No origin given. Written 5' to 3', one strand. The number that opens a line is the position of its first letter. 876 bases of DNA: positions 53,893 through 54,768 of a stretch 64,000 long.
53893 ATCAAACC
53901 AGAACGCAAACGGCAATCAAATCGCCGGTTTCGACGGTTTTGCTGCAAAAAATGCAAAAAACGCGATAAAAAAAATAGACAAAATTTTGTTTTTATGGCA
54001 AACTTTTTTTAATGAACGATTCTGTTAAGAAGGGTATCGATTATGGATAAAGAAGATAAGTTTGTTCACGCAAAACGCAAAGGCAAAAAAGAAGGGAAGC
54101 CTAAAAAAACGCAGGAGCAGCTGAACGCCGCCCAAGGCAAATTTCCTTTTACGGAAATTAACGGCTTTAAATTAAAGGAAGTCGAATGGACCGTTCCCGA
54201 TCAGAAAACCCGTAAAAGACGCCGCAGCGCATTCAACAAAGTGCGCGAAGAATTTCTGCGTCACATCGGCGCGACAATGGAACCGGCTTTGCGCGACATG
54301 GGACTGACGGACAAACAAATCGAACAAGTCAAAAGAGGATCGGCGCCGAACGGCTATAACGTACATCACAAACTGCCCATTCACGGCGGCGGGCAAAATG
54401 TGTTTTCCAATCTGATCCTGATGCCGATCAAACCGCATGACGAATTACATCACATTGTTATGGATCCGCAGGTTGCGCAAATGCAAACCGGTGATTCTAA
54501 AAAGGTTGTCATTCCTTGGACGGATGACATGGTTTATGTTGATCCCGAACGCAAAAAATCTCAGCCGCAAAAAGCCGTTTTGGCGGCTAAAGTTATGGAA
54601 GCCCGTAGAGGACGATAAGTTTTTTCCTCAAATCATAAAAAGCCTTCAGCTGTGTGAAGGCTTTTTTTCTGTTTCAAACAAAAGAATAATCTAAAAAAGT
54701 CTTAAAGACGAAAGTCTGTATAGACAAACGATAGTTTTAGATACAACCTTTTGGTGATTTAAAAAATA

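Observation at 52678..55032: Tandem array of three DNase paralogues without any adjacent immunity gene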

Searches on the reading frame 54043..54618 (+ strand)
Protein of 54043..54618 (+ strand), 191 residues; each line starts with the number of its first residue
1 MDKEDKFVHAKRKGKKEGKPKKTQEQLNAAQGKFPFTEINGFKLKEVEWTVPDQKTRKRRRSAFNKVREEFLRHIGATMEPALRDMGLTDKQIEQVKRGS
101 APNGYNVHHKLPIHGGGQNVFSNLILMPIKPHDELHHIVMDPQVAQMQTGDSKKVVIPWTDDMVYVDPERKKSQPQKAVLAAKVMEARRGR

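Call 3: search_protein_families(library=pfam, proteins=[window:54043-54618:+], max_evalue=1)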
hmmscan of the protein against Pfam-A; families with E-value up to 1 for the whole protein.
window:54043-54618:+ (191 aa): 3 families
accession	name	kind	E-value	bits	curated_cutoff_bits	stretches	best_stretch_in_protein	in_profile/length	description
PF21431.3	Col-Pyo_DNase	-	0.042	14.5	27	1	55-136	33-123/124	Colicin/Pyocin-S2, DNase domain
PF01844.29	HNH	-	0.083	13.5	21.4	1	106-126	15-35/47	HNH endonuclease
PF25317.1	SAM_SMF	-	0.17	12.6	27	1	74-95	30-51/65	SMF/DprA SAM domain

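Call 5: search_solved_structures(query=window:54043-54618:+, max_evalue=10, show_alignments=3)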
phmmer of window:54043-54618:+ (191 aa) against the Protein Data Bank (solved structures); distinct sequences matched with E-value up to 10: 11.
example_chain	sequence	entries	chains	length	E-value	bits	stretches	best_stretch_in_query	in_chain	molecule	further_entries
9sjn_A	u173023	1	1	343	0.023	18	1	100-135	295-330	Cas8f fusion with HNH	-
8ydb_J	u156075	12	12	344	0.023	18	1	100-135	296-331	Cas8f fusion with HNH | HNH endonuclease | a protein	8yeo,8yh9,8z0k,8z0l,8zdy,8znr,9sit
8w1p_G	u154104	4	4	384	0.025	17.9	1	100-135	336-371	Cas8 | Cas8f fusion with HNH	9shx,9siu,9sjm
4uhp_A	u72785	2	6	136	0.18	15.1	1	87-137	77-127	LARGE COMPONENT OF PYOCIN AP41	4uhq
8w1m_A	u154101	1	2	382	0.83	12.9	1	55-96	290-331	Chaperone protein DnaK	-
2pi6_A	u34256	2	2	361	1.9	11.8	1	21-86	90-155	Chitinase-3-like protein 1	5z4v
1xhg_A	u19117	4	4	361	1.9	11.8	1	21-86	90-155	SPP-40 | signal processing protein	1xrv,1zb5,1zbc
3f6u_H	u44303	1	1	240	1.9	11.8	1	82-140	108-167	Vitamin K-dependent protein C heavy chain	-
9mot_D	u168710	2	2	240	1.9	11.8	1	82-140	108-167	Vitamin K-dependent protein C heavy chain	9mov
1sr0_A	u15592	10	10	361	1.9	11.7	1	21-86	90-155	signal processing protein | Chitinase-3 like protein 1 | Chitinase-3-like protein 1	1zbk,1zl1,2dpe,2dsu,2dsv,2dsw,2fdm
1aut_C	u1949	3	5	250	2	11.7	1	82-140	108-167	ACTIVATED PROTEIN C | Vitamin K-dependent protein C heavy chain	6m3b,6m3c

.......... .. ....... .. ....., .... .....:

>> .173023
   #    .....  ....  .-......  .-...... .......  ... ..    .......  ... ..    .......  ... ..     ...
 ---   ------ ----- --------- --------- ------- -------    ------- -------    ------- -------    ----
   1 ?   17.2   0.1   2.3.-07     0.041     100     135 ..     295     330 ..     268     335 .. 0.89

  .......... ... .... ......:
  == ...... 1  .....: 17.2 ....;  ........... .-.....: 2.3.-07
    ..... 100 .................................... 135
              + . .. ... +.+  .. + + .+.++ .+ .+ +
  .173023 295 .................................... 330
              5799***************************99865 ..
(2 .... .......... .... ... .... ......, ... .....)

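Call 7: search_protein_families(library=ncbifam, proteins=[window:54043-54618:+], max_evalue=1)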
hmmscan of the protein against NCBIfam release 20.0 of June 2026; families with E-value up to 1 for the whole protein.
window:54043-54618:+ (191 aa): 1 family
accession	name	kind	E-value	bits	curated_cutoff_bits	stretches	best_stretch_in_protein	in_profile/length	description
NF047580.1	BPSS1187_fam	subfamily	0.11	12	125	1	47-104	153-206/244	BPSS1187 family protein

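Call 8: find_homologous_proteins(query=window:54043-54618:+, max_evalue=0.001)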
Query window:54043-54618:+ (191 aa): 102 proteins with E <= 0.001 among 179 candidates.
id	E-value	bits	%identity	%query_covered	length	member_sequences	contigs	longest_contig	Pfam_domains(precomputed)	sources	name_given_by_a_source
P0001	1.4e-115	402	93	100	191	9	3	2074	-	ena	-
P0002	5.4e-99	348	83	88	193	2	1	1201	-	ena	-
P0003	9.0e-98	344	80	100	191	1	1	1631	-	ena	-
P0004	7.2e-97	341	76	98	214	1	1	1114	-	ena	-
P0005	4.4e-96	338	80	100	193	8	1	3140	-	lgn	-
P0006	5.0e-96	338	81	100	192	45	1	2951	-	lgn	-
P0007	5.3e-96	338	81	100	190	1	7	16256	-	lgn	-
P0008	2.5e-95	336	80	100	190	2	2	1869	-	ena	-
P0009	3.0e-95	336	80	100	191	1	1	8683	-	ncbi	-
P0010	4.5e-95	335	79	100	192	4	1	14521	-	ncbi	-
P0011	6.7e-95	334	80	100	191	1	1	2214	-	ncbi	-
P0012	9.2e-95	334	80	100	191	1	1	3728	-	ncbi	-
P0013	1.8e-93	330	76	100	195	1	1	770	-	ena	-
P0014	2.7e-93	329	78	100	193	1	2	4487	-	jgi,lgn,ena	-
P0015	1.3e-92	327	76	92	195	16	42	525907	-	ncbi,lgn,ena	-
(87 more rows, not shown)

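Call 12: find_related_loci(query=A2, collection=genome_contigs, flank=8000)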
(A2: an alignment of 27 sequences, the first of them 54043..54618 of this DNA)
Query A2 (191 aa) in genome_contigs; peptide patterns used: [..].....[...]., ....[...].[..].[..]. (x = any residue, [..] = any of these).
125 stretches matched a pattern; 85 encode a relative of the query (tblastn E <= 1e-3); the best 80 are kept; 64 distinct loci.
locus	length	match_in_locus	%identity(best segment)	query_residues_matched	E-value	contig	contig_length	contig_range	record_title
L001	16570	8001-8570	87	1-191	3e-111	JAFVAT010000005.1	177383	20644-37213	MAG: Alphaproteobacteria bacterium isolate RGIG5000 Roe_deer_Rumen-5__c680, whole genome shotgun sequence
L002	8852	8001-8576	81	1-191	3e-102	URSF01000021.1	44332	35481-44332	uncultured Rhodospirillaceae bacterium isolate UMGS1296 genome assembly, contig: NODE_430_length_44332_cov_9.209432, who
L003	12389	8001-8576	79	1-191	1e-100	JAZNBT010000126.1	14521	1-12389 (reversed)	MAG: Alphaproteobacteria bacterium isolate T1900044741_TS20190207.MAGScoT_cleanbin_000004 SGB_2063_k141_770976, whole ge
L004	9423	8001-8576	79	1-191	2e-100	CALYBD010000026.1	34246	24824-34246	MAG: uncultured Alphaproteobacteria bacterium isolate BRZ_CT__bin99 genome assembly, contig: BRZ_CT__NODE_1752_length_34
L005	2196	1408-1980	81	1-191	8e-105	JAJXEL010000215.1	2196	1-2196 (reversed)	MAG: Alphaproteobacteria bacterium isolate C13_60.fa NODE_18293_length_2196_cov_3.312471, whole genome shotgun sequence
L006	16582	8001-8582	77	1-191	4e-97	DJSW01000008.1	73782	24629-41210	MAG TPA_asm: Alphaproteobacteria bacterium UBA6324 UBA6324_contig_231, whole genome shotgun sequence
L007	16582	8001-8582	76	1-191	2e-96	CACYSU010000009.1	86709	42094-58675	MAG: uncultured Rhodospirillales bacterium isolate RUG12246 genome assembly, contig: RUG12246_asm_9, whole genome shotgu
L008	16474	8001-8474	87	23-180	2e-93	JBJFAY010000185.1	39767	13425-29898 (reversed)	MAG: Alphaproteobacteria bacterium isolate PUUB15_bin.049 NODE_762_length_39767_cov_6.211473, whole genome shotgun seque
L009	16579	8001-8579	75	1-191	4e-86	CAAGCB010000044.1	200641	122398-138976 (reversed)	MAG TPA_asm: Alphaproteobacteria bacterium, isolate HGM16793, WGS project CAAGCB010000000 data, contig: SRS476094_28_k11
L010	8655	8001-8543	76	1-176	2e-83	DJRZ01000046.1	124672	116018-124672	MAG TPA_asm: Alphaproteobacteria bacterium UBA6347 UBA6347_contig_1817, whole genome shotgun sequence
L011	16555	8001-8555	74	5-191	6e-92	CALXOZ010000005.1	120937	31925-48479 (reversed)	MAG: uncultured Alphaproteobacteria bacterium isolate BRZ_E__bin160 genome assembly, contig: BRZ_E__NODE_207_length_1209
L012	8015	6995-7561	67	3-188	1e-80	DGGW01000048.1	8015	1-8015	MAG TPA_asm: Alphaproteobacteria bacterium UBA3864 UBA3864_contig_192124, whole genome shotgun sequence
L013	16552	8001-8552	63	4-188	3e-76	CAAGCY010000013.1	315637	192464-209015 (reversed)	MAG TPA_asm: Alphaproteobacteria bacterium, isolate HGM16787, WGS project CAAGCY010000000 data, contig: SRS476139_58_k11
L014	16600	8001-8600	74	1-191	1e-95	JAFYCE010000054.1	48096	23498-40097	MAG: Alphaproteobacteria bacterium isolate RGIG6957 Sheep_Rumen.Co__c1438853, whole genome shotgun sequence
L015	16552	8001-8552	63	4-189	2e-75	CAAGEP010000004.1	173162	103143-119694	MAG TPA_asm: Alphaproteobacteria bacterium, isolate HGM16788, WGS project CAAGEP010000000 data, contig: SRS476164_70_k11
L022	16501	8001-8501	68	1-170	2e-69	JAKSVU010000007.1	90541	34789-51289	MAG: Alphaproteobacteria bacterium isolate Horse_feces367 MAG367_7, whole genome shotgun sequence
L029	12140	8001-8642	42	4-184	1e-46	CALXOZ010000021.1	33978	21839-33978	MAG: uncultured Alphaproteobacteria bacterium isolate BRZ_E__bin160 genome assembly, contig: BRZ_E__NODE_2546_length_339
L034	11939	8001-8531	48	1-170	6e-45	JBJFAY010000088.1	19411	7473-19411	MAG: Alphaproteobacteria bacterium isolate PUUB15_bin.049 NODE_2514_length_19411_cov_5.891352, whole genome shotgun sequ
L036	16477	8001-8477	47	17-170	1e-43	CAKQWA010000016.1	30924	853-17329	MAG: uncultured Alphaproteobacteria bacterium isolate REFINED_METABAT215_TOP10_CONTIGS_1500_ASSEMBLY_K77_MERGED__Hadza_P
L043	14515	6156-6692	46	1-170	4e-42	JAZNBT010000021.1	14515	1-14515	MAG: Alphaproteobacteria bacterium isolate T1900044741_TS20190207.MAGScoT_cleanbin_000004 SGB_2063_k141_140387, whole ge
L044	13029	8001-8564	41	19-188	5e-42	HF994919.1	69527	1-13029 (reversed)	Acetobacter sp. CAG:977 genomic scaffold, scf5, whole genome shotgun sequence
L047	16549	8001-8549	42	13-188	9e-41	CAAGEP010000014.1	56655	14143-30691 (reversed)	MAG TPA_asm: Alphaproteobacteria bacterium, isolate HGM16788, WGS project CAAGEP010000000 data, contig: SRS476164_70_k11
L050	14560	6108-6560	44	32-170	2e-40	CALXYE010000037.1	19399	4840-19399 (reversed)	MAG: uncultured Alphaproteobacteria bacterium isolate E04__bin108 genome assembly, contig: E04__k127_691997, whole genom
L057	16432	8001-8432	41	34-166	8e-38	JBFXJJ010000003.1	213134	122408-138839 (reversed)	MAG: Alphaproteobacteria bacterium isolate CA_2019_TPIn_49 NODE_211_length_213134_cov_8.282150_TPIn, whole genome shotgu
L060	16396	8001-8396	37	44-168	3e-23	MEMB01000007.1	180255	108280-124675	MAG: Alphaproteobacteria bacterium GWF2_58_20 gwf2_scaffold_76, whole genome shotgun sequence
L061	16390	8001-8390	37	38-166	4e-18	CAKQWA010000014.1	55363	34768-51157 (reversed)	MAG: uncultured Alphaproteobacteria bacterium isolate REFINED_METABAT215_TOP10_CONTIGS_1500_ASSEMBLY_K77_MERGED__Hadza_P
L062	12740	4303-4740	30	22-166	2e-16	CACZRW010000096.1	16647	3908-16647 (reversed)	MAG: uncultured proteobacterium isolate RUG12900 genome assembly, contig: RUG12900_asm_96, whole genome shotgun sequence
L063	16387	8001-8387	36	45-172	8e-16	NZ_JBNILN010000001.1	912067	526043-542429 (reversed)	Metabacillus sp. 84 NODE_1_length_912067_cov_23.619180, whole genome shotgun sequence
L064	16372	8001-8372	36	45-165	1e-15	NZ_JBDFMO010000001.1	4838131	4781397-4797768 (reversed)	Bacillus sp. 1P02SD contig_1, whole genome shotgun sequence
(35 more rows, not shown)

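Call 24: predict_structure(alignment_id=A2)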
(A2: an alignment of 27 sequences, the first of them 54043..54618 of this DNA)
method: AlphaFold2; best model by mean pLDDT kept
length: 191 residues; sequences in the alignment: 27
mean_pLDDT: 87.3   pTM: 0.75
mean pLDDT of the five models: 87.3, 86.4, 85.9, 85.8, 85.7
residues with pLDDT >= 90: 145; 70-90: 9; 50-70: 32; < 50: 5
segments of 3 or more residues with pLDDT < 50: 1-4
pLDDT, mean of each block of 10 residues (from residue 1): 49 62 93 96 97 96 96 98 96 98 97 95 96 94 96 97 92 58 55 46
secondary structure, 60 per line:
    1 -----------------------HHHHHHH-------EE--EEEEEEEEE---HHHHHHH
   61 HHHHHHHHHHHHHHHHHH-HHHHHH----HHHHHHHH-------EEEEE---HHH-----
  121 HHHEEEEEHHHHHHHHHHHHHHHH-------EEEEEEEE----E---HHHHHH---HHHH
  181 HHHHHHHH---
elements in order: H24-30 E42-50 H54-78 H80-85 H90-97 E105-109 E124-128 H129-144 E152-159 H168-173 H177-188

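Call 25: search_protein_representatives(alignment_id=A2)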
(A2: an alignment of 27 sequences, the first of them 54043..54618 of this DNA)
Query: 27 sequences, 196 profile positions. Proteins with E-value up to 0.001 (for the whole library): 1198; up to 1e-10: 568; up to 1e-30: 58. The best 150 are listed.
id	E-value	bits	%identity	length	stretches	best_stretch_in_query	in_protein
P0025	5.1e-77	274.4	-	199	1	1-186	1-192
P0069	5.6e-73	261.2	-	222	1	3-196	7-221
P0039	3.0e-72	258.8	-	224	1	1-181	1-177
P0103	2.5e-70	252.5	-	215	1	1-180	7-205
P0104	3.6e-67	242.2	-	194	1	4-189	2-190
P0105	8.0e-64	231.3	-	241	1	9-181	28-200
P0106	1.2e-63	230.7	-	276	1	3-179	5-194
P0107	6.8e-60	218.5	-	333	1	4-178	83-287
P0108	3.6e-57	209.6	-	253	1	3-172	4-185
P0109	8.3e-57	208.4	-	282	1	4-183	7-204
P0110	2.4e-55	203.7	-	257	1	4-181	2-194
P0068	2.6e-55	203.5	-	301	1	15-181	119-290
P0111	7.6e-55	202.0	-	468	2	39-173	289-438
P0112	8.9e-55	201.8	-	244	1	4-173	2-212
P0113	2.8e-54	200.2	-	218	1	6-185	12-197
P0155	2.4e-31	125.3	-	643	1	37-189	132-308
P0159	3.8e-30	121.4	-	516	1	16-167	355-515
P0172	1.0e-28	116.8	-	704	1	37-167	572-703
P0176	2.2e-28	115.7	-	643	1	43-171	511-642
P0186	1.4e-27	113.0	-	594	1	30-166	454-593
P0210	2.4e-26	109.0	-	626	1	40-166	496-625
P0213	2.9e-26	108.7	-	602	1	46-169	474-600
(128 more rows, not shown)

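Call 27: search_protein_families(library=pfam, proteins=[P0172, P0176, P0186, P0210, P0213, P0159, P0155, L063:6966-8390:+, L064:7137-8387:+, L061:7362-8507:+], max_evalue=0.01)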
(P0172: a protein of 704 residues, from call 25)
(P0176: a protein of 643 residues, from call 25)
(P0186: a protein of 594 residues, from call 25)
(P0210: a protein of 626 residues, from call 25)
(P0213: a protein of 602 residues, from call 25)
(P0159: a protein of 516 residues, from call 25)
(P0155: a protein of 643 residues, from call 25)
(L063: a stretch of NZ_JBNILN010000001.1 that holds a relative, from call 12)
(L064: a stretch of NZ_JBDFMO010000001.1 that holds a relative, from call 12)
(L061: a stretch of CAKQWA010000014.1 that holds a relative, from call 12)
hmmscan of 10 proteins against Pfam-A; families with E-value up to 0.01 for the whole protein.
P0172 (704 aa): 2 families
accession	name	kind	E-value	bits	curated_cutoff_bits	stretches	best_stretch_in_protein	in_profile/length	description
PF06074.18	Portal_Mu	-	2.1e-14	54.1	23.9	1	16-138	217-335/336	Portal protein of Mu bacteriophage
PF01844.29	HNH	-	0.0054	17.3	21.4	0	641-664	13-36/47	HNH endonuclease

P0176 (643 aa): 2 families
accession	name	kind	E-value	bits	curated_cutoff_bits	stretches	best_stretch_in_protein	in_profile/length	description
PF14449.11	PT-TG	-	1.2e-09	38.4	23.5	1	422-464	3-46/68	Pre-toxin TG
PF01844.29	HNH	-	0.00029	21.4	21.4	1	575-598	12-35/47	HNH endonuclease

P0186 (594 aa): 2 families
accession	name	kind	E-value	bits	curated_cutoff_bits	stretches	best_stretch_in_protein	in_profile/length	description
PF13665.11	Tox-PAAR-like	-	4.8e-24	85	31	1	15-118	2-103/108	Toxin PAAR-like domain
PF01844.29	HNH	-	0.0052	17.4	21.4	1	531-555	12-36/47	HNH endonuclease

P0210 (626 aa): 2 families
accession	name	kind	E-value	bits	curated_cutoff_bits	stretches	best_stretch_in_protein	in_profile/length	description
PF13665.11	Tox-PAAR-like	-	1.6e-25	89.7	31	1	16-114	3-103/108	Toxin PAAR-like domain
PF01844.29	HNH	-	0.00019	22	21.4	1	563-586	12-35/47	HNH endonuclease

P0213 (602 aa): 2 families
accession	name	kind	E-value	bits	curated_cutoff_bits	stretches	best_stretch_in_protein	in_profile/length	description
PF04740.18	LXG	-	8.9e-40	137.2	26.5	1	2-199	1-200/202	LXG domain of WXG superfamily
PF01844.29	HNH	-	0.0036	17.9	21.4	1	537-559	14-36/47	HNH endonuclease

P0159 (516 aa): 5 families
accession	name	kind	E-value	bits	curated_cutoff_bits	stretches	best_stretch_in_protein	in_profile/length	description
PF05593.20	RHS_repeat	-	1.6e-14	54.3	22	1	69-97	1-29/38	RHS Repeat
PF25023.1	TEN_YD-shell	-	6.3e-07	28.3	50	1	65-305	626-866/909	Teneurin YD-shell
PF03527.20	RHS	-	2.5e-06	27.7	27.9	1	228-264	2-37/38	RHS protein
PF01844.29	HNH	-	0.0007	20.1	21.4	1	451-474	13-36/47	HNH endonuclease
PF13392.12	HNH_3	-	0.0043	17.1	24.8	0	440-474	7-39/46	HNH endonuclease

P0155 (643 aa): 13 families
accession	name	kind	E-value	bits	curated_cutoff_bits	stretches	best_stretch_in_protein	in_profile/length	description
PF00561.26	Abhydrolase_1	-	5e-18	66.1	25.8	1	398-504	3-113/245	alpha/beta hydrolase fold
PF12146.15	Hydrolase_4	-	7e-18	65.2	27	1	398-604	7-234/239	Serine aminopeptidase, S33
PF12697.13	Abhydrolase_6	-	8.6e-11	43.3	26.3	1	398-602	1-204/217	Alpha/beta hydrolase family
PF00326.27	Peptidase_S9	-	4.4e-09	36.6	22.6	1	452-611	49-196/213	Prolyl oligopeptidase family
PF20408.4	Abhydrolase_11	-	3.7e-08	33.8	27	1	398-496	5-102/193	Alpha/beta hydrolase domain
PF12695.13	Abhydrolase_5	-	1.6e-06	28.5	27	1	453-526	44-112/164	Alpha/beta hydrolase family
PF01738.24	DLH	-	2.7e-06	27.6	21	1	548-607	131-191/217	Dienelactone hydrolase family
PF02230.22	Abhydrolase_2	-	3.6e-05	24.1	23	0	542-619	139-215/217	Phospholipase/Carboxylesterase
PF05728.18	UPF0227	-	4.8e-05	23.8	21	1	400-578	4-152/187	Uncharacterised protein family (UPF0227)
PF00756.26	Esterase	-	0.00049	20.4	22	1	463-572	112-195/251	Putative esterase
PF07859.19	Abhydrolase_3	-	0.0006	20.1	25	1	449-603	56-207/210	alpha/beta hydrolase fold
PF20434.5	BD-FAE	-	0.00081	19.4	26.8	1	450-585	75-214/215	BD-FAE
PF03959.19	FSH1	-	0.0058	16.8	21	1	466-588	102-188/211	Serine hydrolase (FSH1)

L063:6966-8390:+ (474 aa): 3 families
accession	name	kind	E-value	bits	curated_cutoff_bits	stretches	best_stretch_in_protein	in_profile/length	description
PF14449.11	PT-TG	-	2.4e-18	66.3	23.5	1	68-140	2-68/68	Pre-toxin TG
PF01497.23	Peripla_BP_2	-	0.0011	18.9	27.5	1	33-115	108-189/235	Periplasmic binding protein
PF01844.29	HNH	-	0.0026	18.3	21.4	1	409-431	14-36/47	HNH endonuclease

L064:7137-8387:+ (416 aa): 3 families
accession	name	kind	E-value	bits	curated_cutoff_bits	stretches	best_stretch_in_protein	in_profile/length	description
PF14449.11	PT-TG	-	2.6e-15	56.6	23.5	1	88-157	2-68/68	Pre-toxin TG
PF06013.18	WXG100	-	0.00057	20.5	27.3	1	4-87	2-85/86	Proteins of 100 residues with WXG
PF01844.29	HNH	-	0.0018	18.8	21.4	1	351-374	13-36/47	HNH endonuclease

L061:7362-8507:+ (381 aa): 0 families
